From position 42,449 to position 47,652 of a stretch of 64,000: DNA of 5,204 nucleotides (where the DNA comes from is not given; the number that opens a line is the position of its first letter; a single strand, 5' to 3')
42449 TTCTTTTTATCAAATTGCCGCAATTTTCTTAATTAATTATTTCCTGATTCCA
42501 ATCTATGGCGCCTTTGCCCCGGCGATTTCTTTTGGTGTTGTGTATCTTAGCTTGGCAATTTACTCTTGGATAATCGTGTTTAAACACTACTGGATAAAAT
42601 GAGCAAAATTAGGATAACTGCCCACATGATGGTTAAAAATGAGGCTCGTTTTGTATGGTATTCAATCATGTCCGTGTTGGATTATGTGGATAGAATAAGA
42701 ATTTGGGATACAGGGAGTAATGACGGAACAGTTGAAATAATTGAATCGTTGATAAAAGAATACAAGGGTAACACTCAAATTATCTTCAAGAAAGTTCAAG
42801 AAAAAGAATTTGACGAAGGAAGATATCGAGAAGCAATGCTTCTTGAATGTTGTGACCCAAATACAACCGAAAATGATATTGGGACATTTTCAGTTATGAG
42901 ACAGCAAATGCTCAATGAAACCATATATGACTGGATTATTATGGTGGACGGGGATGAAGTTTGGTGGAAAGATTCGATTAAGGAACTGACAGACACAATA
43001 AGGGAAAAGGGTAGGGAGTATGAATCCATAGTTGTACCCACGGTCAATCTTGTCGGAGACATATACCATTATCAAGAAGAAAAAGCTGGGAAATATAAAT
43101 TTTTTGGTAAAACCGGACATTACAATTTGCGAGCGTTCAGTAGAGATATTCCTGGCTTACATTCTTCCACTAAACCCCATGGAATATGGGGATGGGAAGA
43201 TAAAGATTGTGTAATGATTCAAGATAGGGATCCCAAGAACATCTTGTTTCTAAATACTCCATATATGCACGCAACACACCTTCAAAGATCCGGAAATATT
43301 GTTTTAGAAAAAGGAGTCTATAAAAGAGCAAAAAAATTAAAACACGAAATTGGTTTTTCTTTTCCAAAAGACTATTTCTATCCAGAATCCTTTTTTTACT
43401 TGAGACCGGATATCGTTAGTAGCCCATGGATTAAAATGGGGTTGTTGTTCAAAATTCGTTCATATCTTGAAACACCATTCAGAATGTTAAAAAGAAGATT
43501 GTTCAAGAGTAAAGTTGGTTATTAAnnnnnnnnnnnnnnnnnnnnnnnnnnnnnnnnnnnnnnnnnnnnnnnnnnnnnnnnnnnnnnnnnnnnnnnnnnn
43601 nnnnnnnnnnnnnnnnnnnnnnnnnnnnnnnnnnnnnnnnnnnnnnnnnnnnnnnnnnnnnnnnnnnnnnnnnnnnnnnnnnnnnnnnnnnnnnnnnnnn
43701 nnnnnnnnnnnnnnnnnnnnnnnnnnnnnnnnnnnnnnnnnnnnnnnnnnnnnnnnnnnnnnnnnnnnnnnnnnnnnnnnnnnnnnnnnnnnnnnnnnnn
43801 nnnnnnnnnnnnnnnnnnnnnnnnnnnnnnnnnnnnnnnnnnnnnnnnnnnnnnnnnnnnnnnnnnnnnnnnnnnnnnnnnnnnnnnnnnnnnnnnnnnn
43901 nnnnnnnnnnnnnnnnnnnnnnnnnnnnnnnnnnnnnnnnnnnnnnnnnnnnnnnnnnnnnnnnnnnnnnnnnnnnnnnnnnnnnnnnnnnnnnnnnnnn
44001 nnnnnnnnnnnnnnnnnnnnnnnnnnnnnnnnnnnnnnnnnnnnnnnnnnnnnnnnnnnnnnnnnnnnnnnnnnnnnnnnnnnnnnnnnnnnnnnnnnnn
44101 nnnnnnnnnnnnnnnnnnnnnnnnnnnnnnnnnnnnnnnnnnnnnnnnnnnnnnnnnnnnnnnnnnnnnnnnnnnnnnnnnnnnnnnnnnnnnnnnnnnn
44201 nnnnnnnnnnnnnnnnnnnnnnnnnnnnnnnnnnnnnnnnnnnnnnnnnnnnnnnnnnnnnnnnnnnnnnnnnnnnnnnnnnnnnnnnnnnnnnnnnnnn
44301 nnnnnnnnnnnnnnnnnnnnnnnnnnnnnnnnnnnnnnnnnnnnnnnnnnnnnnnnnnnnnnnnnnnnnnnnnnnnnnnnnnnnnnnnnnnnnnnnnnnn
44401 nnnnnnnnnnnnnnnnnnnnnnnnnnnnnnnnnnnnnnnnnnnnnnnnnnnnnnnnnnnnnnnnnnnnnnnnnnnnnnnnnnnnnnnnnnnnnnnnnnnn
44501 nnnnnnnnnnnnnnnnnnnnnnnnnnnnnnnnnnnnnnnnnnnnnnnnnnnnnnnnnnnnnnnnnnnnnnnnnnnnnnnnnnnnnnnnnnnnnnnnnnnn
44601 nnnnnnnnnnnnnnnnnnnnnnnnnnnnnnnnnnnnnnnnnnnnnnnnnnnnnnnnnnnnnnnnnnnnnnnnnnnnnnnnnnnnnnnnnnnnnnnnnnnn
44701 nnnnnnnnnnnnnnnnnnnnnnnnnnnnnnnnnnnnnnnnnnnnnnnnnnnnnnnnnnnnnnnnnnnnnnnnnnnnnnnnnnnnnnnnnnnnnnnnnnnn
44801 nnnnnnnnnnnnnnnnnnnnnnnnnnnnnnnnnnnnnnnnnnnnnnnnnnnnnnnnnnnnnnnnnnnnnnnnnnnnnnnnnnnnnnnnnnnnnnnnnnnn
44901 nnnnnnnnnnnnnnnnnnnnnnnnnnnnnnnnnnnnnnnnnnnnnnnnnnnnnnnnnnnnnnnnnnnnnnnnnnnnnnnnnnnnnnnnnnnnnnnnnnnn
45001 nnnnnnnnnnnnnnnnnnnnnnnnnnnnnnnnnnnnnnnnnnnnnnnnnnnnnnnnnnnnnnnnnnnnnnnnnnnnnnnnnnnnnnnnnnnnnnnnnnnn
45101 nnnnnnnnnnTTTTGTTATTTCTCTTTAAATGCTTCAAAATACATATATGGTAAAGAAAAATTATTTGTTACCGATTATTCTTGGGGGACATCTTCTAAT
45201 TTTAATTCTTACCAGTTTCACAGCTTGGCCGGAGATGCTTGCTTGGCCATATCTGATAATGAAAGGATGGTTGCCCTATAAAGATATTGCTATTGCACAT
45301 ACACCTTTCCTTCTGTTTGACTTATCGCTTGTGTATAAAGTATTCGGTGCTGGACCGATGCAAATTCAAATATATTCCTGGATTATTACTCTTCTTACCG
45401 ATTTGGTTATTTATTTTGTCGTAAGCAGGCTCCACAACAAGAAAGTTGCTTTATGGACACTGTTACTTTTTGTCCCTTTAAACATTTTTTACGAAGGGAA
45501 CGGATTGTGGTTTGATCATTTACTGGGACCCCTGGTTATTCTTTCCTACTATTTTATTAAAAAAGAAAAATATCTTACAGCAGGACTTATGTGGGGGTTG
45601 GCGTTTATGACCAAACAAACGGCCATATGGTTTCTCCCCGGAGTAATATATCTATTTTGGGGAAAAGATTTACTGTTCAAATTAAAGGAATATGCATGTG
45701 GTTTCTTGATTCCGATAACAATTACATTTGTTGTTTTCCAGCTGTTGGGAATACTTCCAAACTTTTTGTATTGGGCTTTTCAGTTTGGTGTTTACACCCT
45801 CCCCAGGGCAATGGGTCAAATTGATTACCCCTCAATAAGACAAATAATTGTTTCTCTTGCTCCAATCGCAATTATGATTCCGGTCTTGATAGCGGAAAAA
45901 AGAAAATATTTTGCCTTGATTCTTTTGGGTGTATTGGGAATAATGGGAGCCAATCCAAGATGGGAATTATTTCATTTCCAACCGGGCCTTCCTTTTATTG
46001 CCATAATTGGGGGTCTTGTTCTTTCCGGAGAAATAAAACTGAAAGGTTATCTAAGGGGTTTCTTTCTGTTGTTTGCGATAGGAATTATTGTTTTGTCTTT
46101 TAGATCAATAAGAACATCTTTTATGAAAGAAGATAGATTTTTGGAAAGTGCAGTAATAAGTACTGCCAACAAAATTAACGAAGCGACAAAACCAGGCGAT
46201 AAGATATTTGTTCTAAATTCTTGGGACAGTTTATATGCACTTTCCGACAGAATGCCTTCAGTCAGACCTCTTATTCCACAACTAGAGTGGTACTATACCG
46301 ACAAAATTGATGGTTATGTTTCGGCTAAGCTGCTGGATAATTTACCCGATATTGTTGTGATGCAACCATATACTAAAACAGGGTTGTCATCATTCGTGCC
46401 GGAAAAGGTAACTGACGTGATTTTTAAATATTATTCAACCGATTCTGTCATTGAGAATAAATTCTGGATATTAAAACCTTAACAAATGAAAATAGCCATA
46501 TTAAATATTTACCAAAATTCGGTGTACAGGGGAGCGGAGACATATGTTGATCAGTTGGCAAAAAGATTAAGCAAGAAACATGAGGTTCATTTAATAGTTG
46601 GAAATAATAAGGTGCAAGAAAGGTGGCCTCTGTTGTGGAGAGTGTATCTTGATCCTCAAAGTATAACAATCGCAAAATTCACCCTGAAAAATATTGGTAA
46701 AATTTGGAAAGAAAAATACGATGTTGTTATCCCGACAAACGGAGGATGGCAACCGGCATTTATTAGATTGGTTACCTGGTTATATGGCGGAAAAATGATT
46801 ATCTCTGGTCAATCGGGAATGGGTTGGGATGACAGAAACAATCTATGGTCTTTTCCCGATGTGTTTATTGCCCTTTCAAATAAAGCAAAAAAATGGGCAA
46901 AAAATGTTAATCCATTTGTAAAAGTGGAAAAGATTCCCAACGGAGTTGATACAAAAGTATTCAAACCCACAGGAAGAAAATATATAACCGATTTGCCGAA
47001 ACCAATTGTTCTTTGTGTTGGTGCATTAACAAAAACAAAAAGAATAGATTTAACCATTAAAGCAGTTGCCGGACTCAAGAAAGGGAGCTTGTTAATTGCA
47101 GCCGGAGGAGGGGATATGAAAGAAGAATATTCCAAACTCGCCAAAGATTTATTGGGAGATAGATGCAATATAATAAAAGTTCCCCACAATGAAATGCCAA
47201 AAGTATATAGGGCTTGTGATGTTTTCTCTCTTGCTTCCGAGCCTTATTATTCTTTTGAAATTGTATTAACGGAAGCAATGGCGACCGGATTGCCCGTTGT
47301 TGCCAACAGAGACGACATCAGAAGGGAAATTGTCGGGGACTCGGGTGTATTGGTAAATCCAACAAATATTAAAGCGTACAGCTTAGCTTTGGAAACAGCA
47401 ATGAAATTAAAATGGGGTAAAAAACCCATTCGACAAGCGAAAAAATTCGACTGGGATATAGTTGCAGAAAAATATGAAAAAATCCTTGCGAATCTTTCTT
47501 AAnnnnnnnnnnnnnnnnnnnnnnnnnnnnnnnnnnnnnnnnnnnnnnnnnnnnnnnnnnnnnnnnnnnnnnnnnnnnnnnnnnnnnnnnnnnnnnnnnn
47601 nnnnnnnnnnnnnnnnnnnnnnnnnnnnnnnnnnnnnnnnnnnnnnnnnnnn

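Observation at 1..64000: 64-kb single-strand glycosylation supercluster dominated by GT-C-type membrane glycosyltransferases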

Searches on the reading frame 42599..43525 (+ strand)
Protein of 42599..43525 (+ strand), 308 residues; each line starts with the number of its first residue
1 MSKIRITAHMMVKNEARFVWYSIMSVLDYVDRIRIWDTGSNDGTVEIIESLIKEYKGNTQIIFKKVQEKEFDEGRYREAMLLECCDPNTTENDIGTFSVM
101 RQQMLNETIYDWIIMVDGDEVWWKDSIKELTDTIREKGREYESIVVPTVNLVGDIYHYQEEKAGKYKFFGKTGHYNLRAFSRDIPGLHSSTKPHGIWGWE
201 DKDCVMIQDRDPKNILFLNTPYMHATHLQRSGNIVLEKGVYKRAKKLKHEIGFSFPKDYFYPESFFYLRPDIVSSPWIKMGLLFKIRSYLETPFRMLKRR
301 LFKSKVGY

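Call 7: search_protein_families(library=pfam, proteins=[window:42599-43525:+], max_evalue=0.01)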
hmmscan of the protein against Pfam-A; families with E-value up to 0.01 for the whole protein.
window:42599-43525:+ (308 aa): 2 families
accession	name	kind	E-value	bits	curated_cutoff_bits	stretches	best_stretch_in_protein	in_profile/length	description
PF00535.33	Glycos_transf_2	-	4.3e-09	37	23.3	1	10-63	4-59/168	Glycosyl transferase family 2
PF13704.12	Glyco_tranf_2_4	-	0.00097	20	27.5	1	14-126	2-88/98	Glycosyl transferase family 2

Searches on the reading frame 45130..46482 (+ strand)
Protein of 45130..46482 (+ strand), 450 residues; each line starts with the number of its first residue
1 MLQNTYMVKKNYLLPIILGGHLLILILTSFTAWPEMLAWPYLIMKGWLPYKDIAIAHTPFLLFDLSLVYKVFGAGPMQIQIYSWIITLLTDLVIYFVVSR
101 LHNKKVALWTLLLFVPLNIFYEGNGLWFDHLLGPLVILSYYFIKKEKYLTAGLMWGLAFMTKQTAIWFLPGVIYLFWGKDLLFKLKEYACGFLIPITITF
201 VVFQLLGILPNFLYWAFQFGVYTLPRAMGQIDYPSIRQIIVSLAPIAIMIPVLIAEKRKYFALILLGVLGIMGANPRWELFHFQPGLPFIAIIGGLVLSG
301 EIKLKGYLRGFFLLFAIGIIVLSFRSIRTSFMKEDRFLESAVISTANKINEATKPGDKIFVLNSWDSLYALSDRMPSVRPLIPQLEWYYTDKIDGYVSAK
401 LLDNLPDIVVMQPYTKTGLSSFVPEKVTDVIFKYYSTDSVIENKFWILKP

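Call 7: search_protein_families(library=pfam, proteins=[window:45130-46482:+], max_evalue=0.01)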
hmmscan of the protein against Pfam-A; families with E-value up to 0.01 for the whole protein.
window:45130-46482:+ (450 aa): 2 families
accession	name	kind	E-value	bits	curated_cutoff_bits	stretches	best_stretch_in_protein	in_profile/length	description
PF13231.12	PMT_2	-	7.8e-11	42.9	26.1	1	57-195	2-151/160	Dolichyl-phosphate-mannose-protein mannosyltransferase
PF09594.16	GT87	-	0.00082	19.6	25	1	79-271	19-206/237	Glycosyltransferase family 87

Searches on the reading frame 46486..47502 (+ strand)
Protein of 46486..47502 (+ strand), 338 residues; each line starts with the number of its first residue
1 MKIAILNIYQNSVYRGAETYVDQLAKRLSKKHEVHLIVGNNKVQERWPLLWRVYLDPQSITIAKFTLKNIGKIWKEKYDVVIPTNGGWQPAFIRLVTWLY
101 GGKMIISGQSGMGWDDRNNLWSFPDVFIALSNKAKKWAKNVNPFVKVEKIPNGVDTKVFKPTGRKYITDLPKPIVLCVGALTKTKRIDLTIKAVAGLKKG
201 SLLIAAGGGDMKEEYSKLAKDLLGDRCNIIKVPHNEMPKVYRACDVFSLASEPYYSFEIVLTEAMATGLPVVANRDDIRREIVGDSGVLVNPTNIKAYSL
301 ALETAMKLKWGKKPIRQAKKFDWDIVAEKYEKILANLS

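Call 7: search_protein_families(library=pfam, proteins=[window:46486-47502:+], max_evalue=0.01)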
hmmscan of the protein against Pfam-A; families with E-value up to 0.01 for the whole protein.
window:46486-47502:+ (338 aa): 3 families
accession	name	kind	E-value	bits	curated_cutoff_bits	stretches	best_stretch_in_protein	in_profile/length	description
PF00534.26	Glycos_transf_1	-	6.8e-23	81.5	26.4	1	169-312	12-160/172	Glycosyl transferases group 1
PF13692.12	Glyco_trans_1_4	-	5.4e-21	75.8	27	1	173-304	2-138/142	Glycosyl transferases group 1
PF13439.12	Glyco_transf_4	-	2e-09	38.1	28.5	1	15-157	2-169/170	Glycosyltransferase Family 4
